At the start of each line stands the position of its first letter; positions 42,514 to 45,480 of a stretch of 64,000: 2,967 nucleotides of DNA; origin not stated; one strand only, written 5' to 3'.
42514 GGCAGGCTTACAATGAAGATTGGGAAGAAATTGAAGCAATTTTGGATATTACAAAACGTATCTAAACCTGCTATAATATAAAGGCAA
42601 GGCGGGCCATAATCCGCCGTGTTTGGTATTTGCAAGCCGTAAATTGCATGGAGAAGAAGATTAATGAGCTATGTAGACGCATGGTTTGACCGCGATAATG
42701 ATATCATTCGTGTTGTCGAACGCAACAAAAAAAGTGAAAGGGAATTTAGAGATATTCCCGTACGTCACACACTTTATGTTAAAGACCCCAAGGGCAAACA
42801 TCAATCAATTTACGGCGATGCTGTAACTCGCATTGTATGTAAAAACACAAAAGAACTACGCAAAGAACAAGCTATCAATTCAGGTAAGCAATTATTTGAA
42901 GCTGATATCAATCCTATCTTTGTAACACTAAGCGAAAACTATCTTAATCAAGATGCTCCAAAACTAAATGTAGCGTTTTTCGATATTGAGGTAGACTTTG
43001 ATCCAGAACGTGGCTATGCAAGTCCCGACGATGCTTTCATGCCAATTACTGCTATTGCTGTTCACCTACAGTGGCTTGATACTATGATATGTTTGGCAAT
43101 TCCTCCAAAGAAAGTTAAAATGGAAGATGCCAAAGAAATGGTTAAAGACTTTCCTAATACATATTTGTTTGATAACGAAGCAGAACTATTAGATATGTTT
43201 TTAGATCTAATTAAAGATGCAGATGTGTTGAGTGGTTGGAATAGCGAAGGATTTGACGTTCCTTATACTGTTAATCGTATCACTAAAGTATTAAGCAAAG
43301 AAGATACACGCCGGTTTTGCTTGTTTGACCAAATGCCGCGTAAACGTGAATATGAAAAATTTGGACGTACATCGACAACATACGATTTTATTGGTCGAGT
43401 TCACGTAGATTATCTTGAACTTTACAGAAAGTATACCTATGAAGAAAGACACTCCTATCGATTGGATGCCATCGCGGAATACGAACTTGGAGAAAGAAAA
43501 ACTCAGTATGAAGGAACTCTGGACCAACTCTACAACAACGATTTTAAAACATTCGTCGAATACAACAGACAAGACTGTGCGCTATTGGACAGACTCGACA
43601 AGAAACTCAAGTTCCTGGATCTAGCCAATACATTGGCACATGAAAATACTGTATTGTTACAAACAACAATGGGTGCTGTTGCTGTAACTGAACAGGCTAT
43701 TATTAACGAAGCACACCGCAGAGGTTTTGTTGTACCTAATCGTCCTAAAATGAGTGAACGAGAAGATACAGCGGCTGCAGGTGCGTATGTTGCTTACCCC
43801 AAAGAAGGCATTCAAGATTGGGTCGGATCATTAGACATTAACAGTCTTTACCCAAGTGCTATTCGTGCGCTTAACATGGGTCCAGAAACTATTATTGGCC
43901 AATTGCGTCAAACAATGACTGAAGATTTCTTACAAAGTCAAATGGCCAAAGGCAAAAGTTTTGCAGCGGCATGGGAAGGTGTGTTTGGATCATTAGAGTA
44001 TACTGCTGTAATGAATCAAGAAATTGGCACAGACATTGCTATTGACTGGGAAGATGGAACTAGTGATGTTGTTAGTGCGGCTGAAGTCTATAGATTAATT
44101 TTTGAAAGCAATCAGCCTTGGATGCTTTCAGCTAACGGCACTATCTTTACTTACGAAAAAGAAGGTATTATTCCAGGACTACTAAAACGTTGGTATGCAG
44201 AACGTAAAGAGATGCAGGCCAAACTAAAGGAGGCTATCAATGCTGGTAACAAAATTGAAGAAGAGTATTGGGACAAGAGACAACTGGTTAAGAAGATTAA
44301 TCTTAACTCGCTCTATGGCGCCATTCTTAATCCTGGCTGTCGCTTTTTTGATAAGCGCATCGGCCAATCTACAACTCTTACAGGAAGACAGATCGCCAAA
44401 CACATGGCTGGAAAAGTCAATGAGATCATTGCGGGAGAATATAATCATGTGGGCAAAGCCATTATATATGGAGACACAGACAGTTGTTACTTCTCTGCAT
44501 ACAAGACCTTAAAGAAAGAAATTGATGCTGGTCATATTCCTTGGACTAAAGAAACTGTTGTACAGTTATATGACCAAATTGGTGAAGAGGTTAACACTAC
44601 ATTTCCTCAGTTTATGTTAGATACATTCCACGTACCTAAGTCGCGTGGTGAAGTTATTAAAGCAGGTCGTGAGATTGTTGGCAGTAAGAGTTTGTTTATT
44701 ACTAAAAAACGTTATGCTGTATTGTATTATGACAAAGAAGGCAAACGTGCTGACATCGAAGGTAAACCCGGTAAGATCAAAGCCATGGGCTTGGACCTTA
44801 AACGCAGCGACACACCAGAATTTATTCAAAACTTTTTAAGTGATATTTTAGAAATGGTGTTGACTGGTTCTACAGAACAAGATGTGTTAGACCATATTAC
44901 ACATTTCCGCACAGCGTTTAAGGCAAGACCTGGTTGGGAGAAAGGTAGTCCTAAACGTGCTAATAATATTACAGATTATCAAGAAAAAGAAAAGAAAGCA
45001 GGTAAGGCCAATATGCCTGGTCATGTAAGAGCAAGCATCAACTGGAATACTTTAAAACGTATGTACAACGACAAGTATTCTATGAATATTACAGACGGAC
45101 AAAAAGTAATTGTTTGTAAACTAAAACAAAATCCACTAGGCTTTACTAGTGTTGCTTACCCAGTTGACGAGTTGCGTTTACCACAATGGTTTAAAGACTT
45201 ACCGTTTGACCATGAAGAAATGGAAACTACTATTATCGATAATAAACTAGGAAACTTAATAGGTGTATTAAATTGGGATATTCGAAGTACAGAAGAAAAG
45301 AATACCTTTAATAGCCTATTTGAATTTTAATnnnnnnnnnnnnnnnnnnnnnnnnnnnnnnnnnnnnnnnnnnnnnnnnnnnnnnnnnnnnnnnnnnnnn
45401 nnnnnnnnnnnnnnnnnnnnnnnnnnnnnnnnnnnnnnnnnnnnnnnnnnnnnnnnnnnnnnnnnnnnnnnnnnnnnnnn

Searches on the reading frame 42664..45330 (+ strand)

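Call 61: search_protein_families(library=phrogs, proteins=[window:42664-45330:+], max_evalue=0.00001)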
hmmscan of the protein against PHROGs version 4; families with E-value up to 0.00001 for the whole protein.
window:42664-45330:+ (888 aa): 7 families
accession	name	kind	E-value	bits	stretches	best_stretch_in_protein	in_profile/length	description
phrog_262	-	DNA, RNA and nucleotide metabolism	8.9e-201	670.2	1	6-886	12-851/856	DNA polymerase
phrog_2062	-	DNA, RNA and nucleotide metabolism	2.1e-108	364.1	1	9-534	9-495/502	DNA polymerase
phrog_1918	-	DNA, RNA and nucleotide metabolism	1.9e-69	235.6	1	517-888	17-382/382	DNA polymerase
phrog_2927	-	DNA, RNA and nucleotide metabolism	1.6e-10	41.1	1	486-591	95-202/710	DNA polymerase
phrog_3011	-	DNA, RNA and nucleotide metabolism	1.7e-09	38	0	353-415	459-520/576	DNA polymerase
phrog_403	-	DNA, RNA and nucleotide metabolism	1e-07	32.2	1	77-314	50-245/321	DNA polymerase exonuclease subunit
phrog_27191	-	DNA, RNA and nucleotide metabolism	5.2e-07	30.5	1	524-608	28-112/230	DNA polymerase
